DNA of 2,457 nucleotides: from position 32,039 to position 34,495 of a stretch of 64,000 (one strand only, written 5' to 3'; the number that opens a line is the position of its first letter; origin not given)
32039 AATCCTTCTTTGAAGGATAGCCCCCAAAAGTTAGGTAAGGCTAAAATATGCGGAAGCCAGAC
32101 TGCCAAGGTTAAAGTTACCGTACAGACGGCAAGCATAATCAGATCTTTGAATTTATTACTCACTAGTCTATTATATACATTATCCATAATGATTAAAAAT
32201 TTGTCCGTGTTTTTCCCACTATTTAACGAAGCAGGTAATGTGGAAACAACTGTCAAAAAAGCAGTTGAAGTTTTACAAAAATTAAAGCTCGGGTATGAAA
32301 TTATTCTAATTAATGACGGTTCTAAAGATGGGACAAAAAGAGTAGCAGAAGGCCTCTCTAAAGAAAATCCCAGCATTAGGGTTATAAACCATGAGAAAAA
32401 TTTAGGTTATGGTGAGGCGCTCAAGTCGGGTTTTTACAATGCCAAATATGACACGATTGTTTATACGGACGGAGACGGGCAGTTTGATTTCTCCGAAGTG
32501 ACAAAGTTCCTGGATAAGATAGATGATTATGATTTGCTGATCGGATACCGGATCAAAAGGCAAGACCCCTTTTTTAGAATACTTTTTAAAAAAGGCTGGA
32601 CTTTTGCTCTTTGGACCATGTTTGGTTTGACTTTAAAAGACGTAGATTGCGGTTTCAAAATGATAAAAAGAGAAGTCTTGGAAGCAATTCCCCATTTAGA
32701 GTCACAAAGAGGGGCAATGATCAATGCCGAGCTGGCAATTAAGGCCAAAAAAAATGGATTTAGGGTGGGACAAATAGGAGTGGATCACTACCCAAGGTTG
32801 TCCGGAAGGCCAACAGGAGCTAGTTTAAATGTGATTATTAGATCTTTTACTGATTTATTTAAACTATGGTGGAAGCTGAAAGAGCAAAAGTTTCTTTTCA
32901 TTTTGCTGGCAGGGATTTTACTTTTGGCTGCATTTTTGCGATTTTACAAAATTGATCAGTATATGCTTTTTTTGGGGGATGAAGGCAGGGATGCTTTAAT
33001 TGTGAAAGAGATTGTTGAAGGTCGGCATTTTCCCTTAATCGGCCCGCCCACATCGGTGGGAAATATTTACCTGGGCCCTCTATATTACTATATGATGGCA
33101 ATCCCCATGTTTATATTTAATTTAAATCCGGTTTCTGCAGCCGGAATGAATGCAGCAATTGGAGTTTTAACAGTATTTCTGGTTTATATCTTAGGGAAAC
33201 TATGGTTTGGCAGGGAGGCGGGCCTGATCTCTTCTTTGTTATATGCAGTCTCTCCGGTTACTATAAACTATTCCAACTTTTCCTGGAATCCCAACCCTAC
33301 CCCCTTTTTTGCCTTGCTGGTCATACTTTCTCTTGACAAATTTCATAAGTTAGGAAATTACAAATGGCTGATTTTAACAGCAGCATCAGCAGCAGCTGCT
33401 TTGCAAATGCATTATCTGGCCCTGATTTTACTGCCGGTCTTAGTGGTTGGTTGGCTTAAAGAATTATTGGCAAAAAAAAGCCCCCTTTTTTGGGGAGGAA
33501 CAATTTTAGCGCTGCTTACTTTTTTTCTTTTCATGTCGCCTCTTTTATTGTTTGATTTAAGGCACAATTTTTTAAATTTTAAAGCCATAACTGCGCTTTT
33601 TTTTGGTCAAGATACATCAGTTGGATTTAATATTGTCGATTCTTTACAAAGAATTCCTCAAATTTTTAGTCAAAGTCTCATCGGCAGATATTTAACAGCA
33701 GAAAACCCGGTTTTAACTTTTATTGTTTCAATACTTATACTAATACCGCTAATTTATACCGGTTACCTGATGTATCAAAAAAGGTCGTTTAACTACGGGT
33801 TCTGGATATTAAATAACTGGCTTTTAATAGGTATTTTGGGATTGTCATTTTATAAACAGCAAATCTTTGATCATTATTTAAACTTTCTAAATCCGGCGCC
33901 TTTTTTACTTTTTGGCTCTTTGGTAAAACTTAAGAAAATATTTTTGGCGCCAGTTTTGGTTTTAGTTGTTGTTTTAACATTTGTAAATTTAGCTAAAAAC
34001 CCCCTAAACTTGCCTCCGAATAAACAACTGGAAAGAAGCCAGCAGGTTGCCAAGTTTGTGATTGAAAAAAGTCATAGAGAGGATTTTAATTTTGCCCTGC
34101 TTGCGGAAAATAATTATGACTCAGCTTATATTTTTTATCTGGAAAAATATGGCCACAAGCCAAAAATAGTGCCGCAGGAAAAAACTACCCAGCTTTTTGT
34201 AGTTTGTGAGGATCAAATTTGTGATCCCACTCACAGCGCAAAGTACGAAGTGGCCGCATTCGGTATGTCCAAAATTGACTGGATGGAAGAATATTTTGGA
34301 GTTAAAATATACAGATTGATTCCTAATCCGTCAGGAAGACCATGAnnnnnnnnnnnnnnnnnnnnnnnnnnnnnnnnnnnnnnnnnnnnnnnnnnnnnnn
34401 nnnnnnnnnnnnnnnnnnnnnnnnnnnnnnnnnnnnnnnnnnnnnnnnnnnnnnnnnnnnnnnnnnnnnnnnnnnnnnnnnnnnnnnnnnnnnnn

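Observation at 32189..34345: Single-polypeptide fusion of a Dol-P-sugar-synthase-like GT2 with a GT-C transferase domain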

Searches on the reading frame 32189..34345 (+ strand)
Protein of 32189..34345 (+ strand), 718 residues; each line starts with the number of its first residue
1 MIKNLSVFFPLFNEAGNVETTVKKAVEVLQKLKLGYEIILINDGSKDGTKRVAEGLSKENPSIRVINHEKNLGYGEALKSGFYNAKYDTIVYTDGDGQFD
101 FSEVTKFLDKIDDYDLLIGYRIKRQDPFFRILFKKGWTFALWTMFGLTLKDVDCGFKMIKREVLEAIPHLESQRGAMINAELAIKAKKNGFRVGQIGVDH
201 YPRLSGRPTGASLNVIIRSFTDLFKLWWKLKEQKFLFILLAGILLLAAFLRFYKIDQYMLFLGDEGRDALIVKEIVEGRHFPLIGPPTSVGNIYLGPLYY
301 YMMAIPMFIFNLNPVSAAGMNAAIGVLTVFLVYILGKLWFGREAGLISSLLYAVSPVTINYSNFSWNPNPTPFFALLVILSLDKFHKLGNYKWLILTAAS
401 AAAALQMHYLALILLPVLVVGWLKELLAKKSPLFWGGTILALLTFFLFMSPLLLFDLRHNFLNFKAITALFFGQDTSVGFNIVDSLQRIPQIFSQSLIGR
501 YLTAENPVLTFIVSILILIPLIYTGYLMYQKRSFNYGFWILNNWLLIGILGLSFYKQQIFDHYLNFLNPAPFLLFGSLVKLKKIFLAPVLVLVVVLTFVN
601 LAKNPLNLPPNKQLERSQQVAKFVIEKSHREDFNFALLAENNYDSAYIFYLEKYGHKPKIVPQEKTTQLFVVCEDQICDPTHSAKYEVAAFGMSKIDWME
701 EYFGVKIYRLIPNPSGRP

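Call 3: search_protein_families(library=pfam, proteins=[window:32189-34345:+], max_evalue=0.01)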
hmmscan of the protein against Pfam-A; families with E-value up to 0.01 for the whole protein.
window:32189-34345:+ (718 aa): 3 families
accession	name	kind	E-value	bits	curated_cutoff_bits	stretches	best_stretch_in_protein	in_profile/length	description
PF00535.33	Glycos_transf_2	-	3.2e-27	95.9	23.3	1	6-166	1-166/168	Glycosyl transferase family 2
PF13231.12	PMT_2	-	3.1e-10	40.9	26.1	1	297-445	4-154/160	Dolichyl-phosphate-mannose-protein mannosyltransferase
PF13641.12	Glyco_tranf_2_3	-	0.0039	17.7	27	1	5-96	3-96/230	Glycosyltransferase like family 2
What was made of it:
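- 32189..32884 (+): Cytoplasmic GT-A (GT2) domain, aa 1-232, of the polyprenyl-phosphate glycosyltransferase class. PF00535 at E 3e-27 (call 3).
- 32885..33994 (+): Polytopic GT-C membrane domain, aa 233-602; TM1 is aa 234-252. PMT_2 at aa 297-445 (call 3).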

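Call 4: search_protein_families(library=ncbifam, proteins=[window:32189-34345:+], max_evalue=0.01)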
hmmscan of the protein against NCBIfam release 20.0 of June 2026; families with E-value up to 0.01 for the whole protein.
window:32189-34345:+ (718 aa): 20 families
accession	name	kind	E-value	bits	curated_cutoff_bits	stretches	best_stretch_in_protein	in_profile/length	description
NF007986.1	PRK10714.1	equivalog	1.6e-18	66.8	529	1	2-181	5-185/316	undecaprenyl-phosphate 4-deoxy-4-formamido-L-arabinose transferase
NF047588.1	GlcsyltransPgfSStrep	equivalog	1.9e-18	66.8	500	1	5-170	3-170/308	glycosyltransferase PgfS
TIGR03937.1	PgaC_IcaA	equivalog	8.9e-17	61.1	422.3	1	3-102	45-141/407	poly-beta-1,6-N-acetyl-D-glucosamine synthase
NF041391.1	DPhHxTase_Halo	equivalog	1.8e-13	49.9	375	1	18-204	6-187/213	dolichyl-phosphate hexose transferase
TIGR04182.1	glyco_TIGR04182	equivalog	2.8e-13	49.9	325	1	6-232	3-220/293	S-layer glycoprotein N-glycosyltransferase AglJ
NF058614.1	PPMAGASynPpgS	equivalog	8.1e-11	41.8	370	1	7-199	4-195/226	polyprenyl-phospho-N-acetylgalactosaminyl synthase PpgS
TIGR03663.1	TIGR03663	subfamily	1.1e-09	37.8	126.25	1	241-409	5-164/435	flippase activity-associated protein Agl23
NF007482.0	PRK10073.1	equivalog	3.6e-08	32.8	423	1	3-100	6-99/334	glycosyltransferase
NF010496.0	PRK13915.1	equivalog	3.1e-07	29.8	262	1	4-96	32-126/307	glucosyl-3-phosphoglycerate synthase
NF041875.1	EPS_EpsD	equivalog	9.7e-07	28.5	370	1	5-99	1-92/325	exopolysaccharide biosynthesis glycosyltransferase EpsD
NF047683.1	TeichurnBiosyTuaG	equivalog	1.3e-06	28.3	400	1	4-109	7-109/252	teichuronic acid biosynthesis protein TuaG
TIGR04154.1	archaeo_STT3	subfamily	7.2e-06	24.6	450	1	293-360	67-141/831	oligosaccharyl transferase, archaeosortase A system-associated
TIGR04283.1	glyco_like_mftF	equivalog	1.2e-05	25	182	1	5-111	1-97/221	TIGR04283 family arsenosugar biosynthesis glycosyltransferase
NF053739.1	GlytfEpsEBac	equivalog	5e-05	22.4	450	1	17-116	11-115/265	glycosyltransferase EpsE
NF050050.1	ProtGlycPglI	equivalog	0.00019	20.9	500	1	5-113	4-110/306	GalNAc(5)-diNAcBac-PP-undecaprenol beta-1,3-glucosyltransferase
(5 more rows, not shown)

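Call 5: find_homologous_proteins(query=window:32189-34345:+, max_evalue=0.00001)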
Query window:32189-34345:+ (718 aa): 1489 proteins with E <= 0.00001 among 8000 candidates; the best 120 are listed.
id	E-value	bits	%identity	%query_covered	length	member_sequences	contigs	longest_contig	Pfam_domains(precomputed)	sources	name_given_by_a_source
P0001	0.0e+0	1623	100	100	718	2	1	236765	PF00535.33,PF13231.13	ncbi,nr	ncbi:glycosyltransferase [Candidatus Daviesbacteria bacterium]|nr:glycosyltransferase [Candidatus Da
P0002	0.0e+0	1279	77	100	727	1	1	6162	PF00535.33,PF13231.13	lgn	-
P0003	0.0e+0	1149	70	100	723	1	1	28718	PF00535.33,PF13231.13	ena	-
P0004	0.0e+0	1133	68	100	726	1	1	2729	PF10111.15,PF02366.25,PF00535.33,PF13231.13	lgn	-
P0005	0.0e+0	1105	69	100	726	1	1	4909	PF10111.15,PF02366.25,PF00535.33,PF13231.13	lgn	-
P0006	0.0e+0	1090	67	100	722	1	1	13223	PF10111.15,PF00535.33,PF13231.13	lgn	-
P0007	0.0e+0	1085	66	100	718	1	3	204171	PF02366.25,PF00535.33,PF13231.13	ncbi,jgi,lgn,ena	-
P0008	0.0e+0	1085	66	100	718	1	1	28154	PF02366.25,PF00535.33,PF13231.13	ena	-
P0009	0.0e+0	1085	65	99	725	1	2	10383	PF00535.33,PF13231.13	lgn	-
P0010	0.0e+0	1083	66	99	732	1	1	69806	PF10111.15,PF00535.33,PF13231.13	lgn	-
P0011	0.0e+0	1082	66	100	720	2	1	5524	PF10111.15,PF00535.33,PF13231.13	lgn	-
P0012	0.0e+0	1078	67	100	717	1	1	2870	PF10111.15,PF00535.33,PF13231.13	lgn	-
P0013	0.0e+0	1077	64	100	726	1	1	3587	PF00535.33,PF13231.13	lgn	-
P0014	0.0e+0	1076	67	100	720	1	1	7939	PF10111.15,PF00535.33,PF13231.13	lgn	-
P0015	0.0e+0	1075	66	100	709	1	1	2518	PF10111.15,PF00535.33,PF13231.13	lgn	-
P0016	0.0e+0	1073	65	100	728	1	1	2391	PF02366.25,PF00535.33,PF13231.13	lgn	-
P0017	0.0e+0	1071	64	100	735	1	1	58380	PF00535.33,PF13231.13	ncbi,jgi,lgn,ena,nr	ncbi:glycosyltransferase [Patescibacteria group bacterium]|nr:glycosyltransferase [Patescibacteria g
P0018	0.0e+0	1064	67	100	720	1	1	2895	PF10111.15,PF00535.33,PF13231.13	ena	-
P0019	0.0e+0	1058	66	100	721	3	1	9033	PF10111.15,PF00535.33,PF13231.13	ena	-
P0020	0.0e+0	1056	64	100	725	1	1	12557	PF00535.33,PF13231.13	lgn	-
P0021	0.0e+0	1056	65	99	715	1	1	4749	PF10111.15,PF00535.33,PF13231.13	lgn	-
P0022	0.0e+0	1055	66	100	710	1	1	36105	PF10111.15,PF02366.25,PF00535.33,PF13231.13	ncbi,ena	-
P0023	0.0e+0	1052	65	100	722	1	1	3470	PF00535.33,PF13231.13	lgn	-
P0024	0.0e+0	1049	64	100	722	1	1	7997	PF02366.25,PF00535.33,PF13231.13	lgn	-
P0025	0.0e+0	1048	65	100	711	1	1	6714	PF10111.15,PF13641.13,PF02366.25,PF00535.33,PF13231.13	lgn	-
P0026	0.0e+0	1048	66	100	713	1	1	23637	PF10111.15,PF00535.33,PF13231.13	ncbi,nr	ncbi:glycosyltransferase [Candidatus Daviesbacteria bacterium]|nr:glycosyltransferase [Candidatus Da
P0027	0.0e+0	1047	63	100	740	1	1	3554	PF10111.15,PF00535.33,PF13231.13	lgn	-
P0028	0.0e+0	1047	64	100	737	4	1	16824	PF02366.25,PF00535.33,PF13231.13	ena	-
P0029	0.0e+0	1047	65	100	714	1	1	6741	PF10111.15,PF13641.13,PF00535.33,PF13231.13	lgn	-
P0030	0.0e+0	1047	63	100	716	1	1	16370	PF10111.15,PF13641.13,PF00535.33,PF13231.13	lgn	-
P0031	0.0e+0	1046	65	99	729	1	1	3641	PF00535.33,PF13231.13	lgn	-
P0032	0.0e+0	1046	63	100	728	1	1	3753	PF10111.15,PF00535.33,PF13231.13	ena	-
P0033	0.0e+0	1045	65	100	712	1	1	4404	PF02366.25,PF00535.33,PF13231.13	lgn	-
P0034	0.0e+0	1045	63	100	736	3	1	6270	PF00535.33,PF13231.13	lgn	-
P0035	0.0e+0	1045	65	100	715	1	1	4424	PF00535.33,PF13231.13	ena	-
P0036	0.0e+0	1042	65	100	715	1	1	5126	PF10111.15,PF00535.33,PF13231.13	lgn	-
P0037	0.0e+0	1042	63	100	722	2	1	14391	PF02366.25,PF00535.33,PF13231.13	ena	-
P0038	0.0e+0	1041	65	100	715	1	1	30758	PF10111.15,PF13641.13,PF02366.25,PF00535.33,PF13231.13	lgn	-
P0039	0.0e+0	1040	66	100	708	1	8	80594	PF02366.25,PF00535.33,PF13231.13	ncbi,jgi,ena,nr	ncbi:TPA: hypothetical protein DD690_04700 [Candidatus Daviesbacteria bacterium]|nr:MAG: Glycosyltra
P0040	0.0e+0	1039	64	100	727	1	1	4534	PF10111.15,PF02366.25,PF00535.33,PF13231.13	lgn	-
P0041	0.0e+0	1037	64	100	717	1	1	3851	PF13641.13,PF02366.25,PF00535.33,PF13231.13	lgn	-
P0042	0.0e+0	1036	63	100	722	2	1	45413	PF02366.25,PF00535.33,PF13231.13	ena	-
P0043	0.0e+0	1036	65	100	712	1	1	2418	PF00535.33,PF13231.13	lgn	-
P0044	0.0e+0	1036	65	100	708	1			PF02366.25,PF00535.33,PF13231.13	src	-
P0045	0.0e+0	1036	64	100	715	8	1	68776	PF00535.33,PF13231.13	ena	-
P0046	0.0e+0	1035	65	100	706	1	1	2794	PF10111.15,PF02366.25,PF00535.33,PF13231.13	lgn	-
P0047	0.0e+0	1035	64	100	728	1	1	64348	PF10111.15,PF00535.33,PF13231.13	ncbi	-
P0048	0.0e+0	1035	63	100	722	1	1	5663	PF02366.25,PF00535.33,PF13231.13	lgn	-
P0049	0.0e+0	1035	64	100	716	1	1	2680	PF10111.15,PF00535.33,PF13231.13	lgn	-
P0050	0.0e+0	1035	64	100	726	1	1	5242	PF00535.33,PF13231.13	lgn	-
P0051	0.0e+0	1035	64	100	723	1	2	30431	PF02366.25,PF00535.33,PF13231.13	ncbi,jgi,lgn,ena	-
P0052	0.0e+0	1031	62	100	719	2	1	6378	PF10111.15,PF00535.33,PF13231.13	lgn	-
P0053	0.0e+0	1030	63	100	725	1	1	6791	PF02366.25,PF00535.33,PF13231.13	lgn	-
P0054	0.0e+0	1029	65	100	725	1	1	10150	PF13641.13,PF00535.33,PF13231.13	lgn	-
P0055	0.0e+0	1028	63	100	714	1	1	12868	PF10111.15,PF02366.25,PF00535.33,PF13231.13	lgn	-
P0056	0.0e+0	1027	63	100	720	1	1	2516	PF00535.33,PF13231.13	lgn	-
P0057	0.0e+0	1027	65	100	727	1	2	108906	PF10111.15,PF13641.13,PF00535.33,PF13231.13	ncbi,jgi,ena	-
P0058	0.0e+0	1026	65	100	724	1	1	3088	PF10111.15,PF00535.33,PF13231.13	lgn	-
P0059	0.0e+0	1026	61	100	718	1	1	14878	PF02366.25,PF00535.33,PF13231.13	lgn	-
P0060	0.0e+0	1026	63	100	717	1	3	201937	PF10111.15,PF02366.25,PF00535.33,PF13231.13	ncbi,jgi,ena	-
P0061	0.0e+0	1026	63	100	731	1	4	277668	PF10111.15,PF02366.25,PF00535.33,PF13231.13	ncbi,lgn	-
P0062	0.0e+0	1025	63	100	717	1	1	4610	PF00535.33,PF13231.13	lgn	-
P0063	0.0e+0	1025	63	99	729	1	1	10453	PF02366.25,PF00535.33,PF13231.13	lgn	-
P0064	0.0e+0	1025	64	100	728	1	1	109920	PF00535.33,PF13231.13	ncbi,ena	-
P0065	0.0e+0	1024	65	100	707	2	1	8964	PF02366.25,PF00535.33,PF13231.13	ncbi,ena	-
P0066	0.0e+0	1023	63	100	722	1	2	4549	PF02366.25,PF00535.33,PF13231.13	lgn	-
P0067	0.0e+0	1023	62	100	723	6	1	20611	PF00535.33,PF13231.13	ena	-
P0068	0.0e+0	1022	62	100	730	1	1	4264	PF00535.33,PF13231.13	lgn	-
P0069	0.0e+0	1022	62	100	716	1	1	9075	PF00535.33,PF13231.13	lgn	-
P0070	0.0e+0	1022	63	99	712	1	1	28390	PF00535.33,PF13231.13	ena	-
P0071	0.0e+0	1021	63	100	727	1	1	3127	PF02366.25,PF00535.33,PF13231.13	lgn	-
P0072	0.0e+0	1021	65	100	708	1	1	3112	PF02366.25,PF00535.33,PF13231.13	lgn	-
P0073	0.0e+0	1021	63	99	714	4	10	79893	PF10111.15,PF00535.33,PF13231.13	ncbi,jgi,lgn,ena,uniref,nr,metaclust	ncbi:hypothetical protein A3B45_03370 [Candidatus Daviesbacteria bacterium RIFCSPLOWO2_01_FULL_39_12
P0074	0.0e+0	1020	62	99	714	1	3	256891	PF10111.15,PF00535.33,PF13231.13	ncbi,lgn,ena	ncbi:MAG: glycosyltransferase [Patescibacteria group bacterium]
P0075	0.0e+0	1019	63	100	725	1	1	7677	PF02366.25,PF00535.33,PF13231.13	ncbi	-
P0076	0.0e+0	1019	63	100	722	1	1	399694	PF02366.25,PF00535.33,PF13231.13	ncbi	-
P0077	0.0e+0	1018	63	100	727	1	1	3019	PF10111.15,PF02366.25,PF00535.33,PF13231.13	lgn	-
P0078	0.0e+0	1018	63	100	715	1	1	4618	PF00535.33,PF13231.13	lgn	-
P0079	0.0e+0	1018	63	100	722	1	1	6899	PF00535.33,PF13231.13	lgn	-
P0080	0.0e+0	1018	63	100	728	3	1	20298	PF10111.15,PF13641.13,PF00535.33,PF13231.13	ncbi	-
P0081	0.0e+0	1017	66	97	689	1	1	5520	PF02366.25,PF00535.33,PF13231.13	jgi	-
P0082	0.0e+0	1017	63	100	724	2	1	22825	PF00535.33,PF13231.13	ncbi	-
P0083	0.0e+0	1017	62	100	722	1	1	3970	PF00535.33,PF13231.13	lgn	-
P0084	0.0e+0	1016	63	100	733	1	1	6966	PF02366.25,PF00535.33,PF13231.13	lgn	-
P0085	0.0e+0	1016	65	96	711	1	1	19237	PF00535.33,PF13231.13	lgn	-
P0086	0.0e+0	1016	63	100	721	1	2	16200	PF10111.15,PF02366.25,PF00535.33,PF13231.13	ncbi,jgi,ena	-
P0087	0.0e+0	1015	63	100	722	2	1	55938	PF10111.15,PF02366.25,PF00535.33,PF13231.13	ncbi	-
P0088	0.0e+0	1015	63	100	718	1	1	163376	PF02366.25,PF00535.33,PF13231.13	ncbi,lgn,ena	-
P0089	0.0e+0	1015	61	100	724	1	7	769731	PF13641.13,PF00535.33,PF13231.13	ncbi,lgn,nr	ncbi:glycosyltransferase [Candidatus Daviesbacteria bacterium]|nr:glycosyltransferase [Candidatus Da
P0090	0.0e+0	1014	64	100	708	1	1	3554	PF02366.25,PF00535.33,PF13231.13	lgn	-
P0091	0.0e+0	1014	62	100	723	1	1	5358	PF02366.25,PF00535.33,PF13231.13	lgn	-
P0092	0.0e+0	1013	62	100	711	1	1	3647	PF10111.15,PF02366.25,PF00535.33,PF13231.13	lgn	-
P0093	0.0e+0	1013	61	100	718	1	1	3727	PF10111.15,PF02366.25,PF00535.33,PF13231.13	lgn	-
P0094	0.0e+0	1013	63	99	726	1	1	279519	PF02366.25,PF00535.33,PF13231.13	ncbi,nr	ncbi:glycosyltransferase [Candidatus Daviesbacteria bacterium]|nr:glycosyltransferase [Candidatus Da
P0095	0.0e+0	1012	63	100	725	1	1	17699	PF02366.25,PF00535.33,PF13231.13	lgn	-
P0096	0.0e+0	1012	62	100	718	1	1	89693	PF02366.25,PF00535.33,PF13231.13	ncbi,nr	ncbi:MAG: glycosyltransferase [Candidatus Daviesbacteria bacterium]|nr:glycosyltransferase [Candidat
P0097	0.0e+0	1011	63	100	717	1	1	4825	PF00535.33,PF13231.13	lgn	-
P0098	1.5e-298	1011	63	100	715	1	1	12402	PF02366.25,PF00535.33,PF13231.13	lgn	-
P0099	2.1e-298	1010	63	99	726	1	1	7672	PF10111.15,PF02366.25,PF00535.33,PF13231.13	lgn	-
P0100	4.1e-298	1009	63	99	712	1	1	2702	PF10111.15,PF02366.25,PF00535.33,PF13231.13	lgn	-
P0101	4.1e-298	1009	62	100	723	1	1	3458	PF02366.25,PF00535.33,PF13231.13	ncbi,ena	-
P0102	4.7e-298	1009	64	100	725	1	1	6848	PF10111.15,PF02366.25,PF00535.33,PF13231.13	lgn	-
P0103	5.2e-298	1009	63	100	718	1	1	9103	PF10111.15,PF02366.25,PF00535.33,PF13231.13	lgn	-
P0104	1.4e-297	1007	61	100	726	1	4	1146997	PF02366.25,PF00535.33,PF13231.13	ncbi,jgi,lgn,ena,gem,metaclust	metaclust:\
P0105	1.9e-297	1007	64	99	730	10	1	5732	PF00535.33,PF13231.13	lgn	-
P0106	6.9e-297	1005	62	100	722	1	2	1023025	PF10111.15,PF00535.33,PF13231.13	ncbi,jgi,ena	-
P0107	8.6e-297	1005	63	100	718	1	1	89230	PF10111.15,PF02366.25,PF00535.33,PF13231.13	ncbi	-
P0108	1.2e-296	1004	61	100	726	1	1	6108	PF02366.25,PF00535.33,PF13231.13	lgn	-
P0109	1.3e-296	1004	62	100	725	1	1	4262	PF10111.15,PF02366.25,PF00535.33,PF13231.13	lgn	-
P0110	3.0e-296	1003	63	100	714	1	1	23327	PF10111.15,PF00535.33,PF13231.13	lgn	-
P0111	3.1e-296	1003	63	99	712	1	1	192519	PF10111.15,PF02366.25,PF00535.33,PF13231.13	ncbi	-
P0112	3.7e-296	1003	62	100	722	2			PF00535.33,PF13231.13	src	-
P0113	3.7e-296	1003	65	97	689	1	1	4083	PF02366.25,PF00535.33,PF13231.13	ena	-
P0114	4.3e-296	1003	63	100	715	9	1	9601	PF10111.15,PF02366.25,PF00535.33,PF13231.13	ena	-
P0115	4.7e-296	1002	65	97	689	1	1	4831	PF02366.25,PF00535.33,PF13231.13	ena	-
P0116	5.0e-296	1002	65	97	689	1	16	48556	PF02366.25,PF00535.33,PF13231.13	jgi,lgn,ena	-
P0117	5.5e-296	1002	63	99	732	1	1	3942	PF10111.15,PF00535.33,PF13231.13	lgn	-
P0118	7.6e-296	1002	62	100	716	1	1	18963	PF00535.33,PF13231.13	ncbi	-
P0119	9.0e-296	1002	64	100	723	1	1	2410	PF02366.25,PF00535.33,PF13231.13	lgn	-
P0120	1.4e-295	1001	62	100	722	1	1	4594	PF13641.13,PF00535.33,PF13231.13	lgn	-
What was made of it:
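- On GT-C glycosyltransferases (ArnT/PMT-like, Pfam PMT_2): PF13231 is precomputed for all 120 listed homologues (call 5).
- Checked: At least 120 homologues of 61-77% identity, 689-740 aa long, carry both Pfam domains (call 5).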
